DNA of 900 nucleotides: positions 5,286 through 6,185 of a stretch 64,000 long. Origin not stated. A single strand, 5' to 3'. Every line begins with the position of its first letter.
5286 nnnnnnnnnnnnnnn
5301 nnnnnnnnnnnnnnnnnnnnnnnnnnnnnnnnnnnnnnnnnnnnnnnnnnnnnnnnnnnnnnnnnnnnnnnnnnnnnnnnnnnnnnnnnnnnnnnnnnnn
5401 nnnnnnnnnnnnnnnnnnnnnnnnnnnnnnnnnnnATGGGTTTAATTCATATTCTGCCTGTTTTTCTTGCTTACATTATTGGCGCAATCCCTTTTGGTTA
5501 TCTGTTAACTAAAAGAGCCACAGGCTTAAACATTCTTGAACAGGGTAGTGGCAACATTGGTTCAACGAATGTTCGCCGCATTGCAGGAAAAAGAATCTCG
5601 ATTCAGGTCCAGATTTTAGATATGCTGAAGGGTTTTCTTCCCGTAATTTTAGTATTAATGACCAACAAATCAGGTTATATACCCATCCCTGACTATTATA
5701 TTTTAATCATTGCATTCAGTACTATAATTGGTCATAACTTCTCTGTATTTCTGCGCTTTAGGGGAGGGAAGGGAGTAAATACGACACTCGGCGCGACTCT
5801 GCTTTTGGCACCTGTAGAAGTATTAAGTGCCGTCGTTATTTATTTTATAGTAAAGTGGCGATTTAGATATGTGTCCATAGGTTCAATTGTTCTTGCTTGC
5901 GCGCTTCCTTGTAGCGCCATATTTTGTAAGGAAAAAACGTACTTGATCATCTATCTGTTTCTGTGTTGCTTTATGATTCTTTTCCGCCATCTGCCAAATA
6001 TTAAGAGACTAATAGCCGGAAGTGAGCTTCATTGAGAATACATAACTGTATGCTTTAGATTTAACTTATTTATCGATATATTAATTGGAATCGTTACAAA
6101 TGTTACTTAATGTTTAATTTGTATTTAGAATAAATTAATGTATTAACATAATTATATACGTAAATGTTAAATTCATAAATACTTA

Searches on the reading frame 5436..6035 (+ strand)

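Call 8: search_protein_families(library=pfam, proteins=[window:5436-6035:+], max_evalue=0.001)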
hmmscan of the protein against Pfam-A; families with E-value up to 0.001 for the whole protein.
window:5436-6035:+ (199 aa): 1 family
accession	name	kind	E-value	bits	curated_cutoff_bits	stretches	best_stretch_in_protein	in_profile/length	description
PF02660.20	G3P_acyltransf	-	3.7e-47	160.9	24.1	1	11-192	1-164/164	Glycerol-3-phosphate acyltransferase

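Call 9: search_protein_families(library=ncbifam, proteins=[window:5436-6035:+], max_evalue=0.001)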
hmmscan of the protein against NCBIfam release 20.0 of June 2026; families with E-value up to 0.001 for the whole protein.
window:5436-6035:+ (199 aa): 8 families
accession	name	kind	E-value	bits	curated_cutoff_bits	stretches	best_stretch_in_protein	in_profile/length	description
TIGR00023.1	TIGR00023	equivalog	1.6e-46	158.6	137.2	1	3-197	3-190/196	glycerol-3-phosphate 1-O-acyltransferase PlsY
NF010993.0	PRK14417.1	equivalog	1.4e-32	113.1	249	1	2-183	2-181/232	membrane protein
NF010992.0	PRK14416.1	equivalog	8.6e-23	81.5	222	1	9-136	3-125/207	membrane protein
NF010976.0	PRK14399.1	equivalog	1.6e-18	67.5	419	1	6-154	12-160/258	membrane protein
NF010978.0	PRK14401.1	equivalog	1.2e-16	61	163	1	8-140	5-126/187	membrane protein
NF010990.0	PRK14414.1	equivalog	8.8e-14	51.7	261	1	4-191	6-187/210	glycerol-3-phosphate acyltransferase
NF001254.0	PRK00220.2-1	equivalog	6.5e-13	49.1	199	1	7-179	8-171/182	glycerol-3-phosphate 1-O-acyltransferase PlsY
NF010987.0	PRK14411.1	equivalog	1e-10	41.8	243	1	6-192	4-182/204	membrane protein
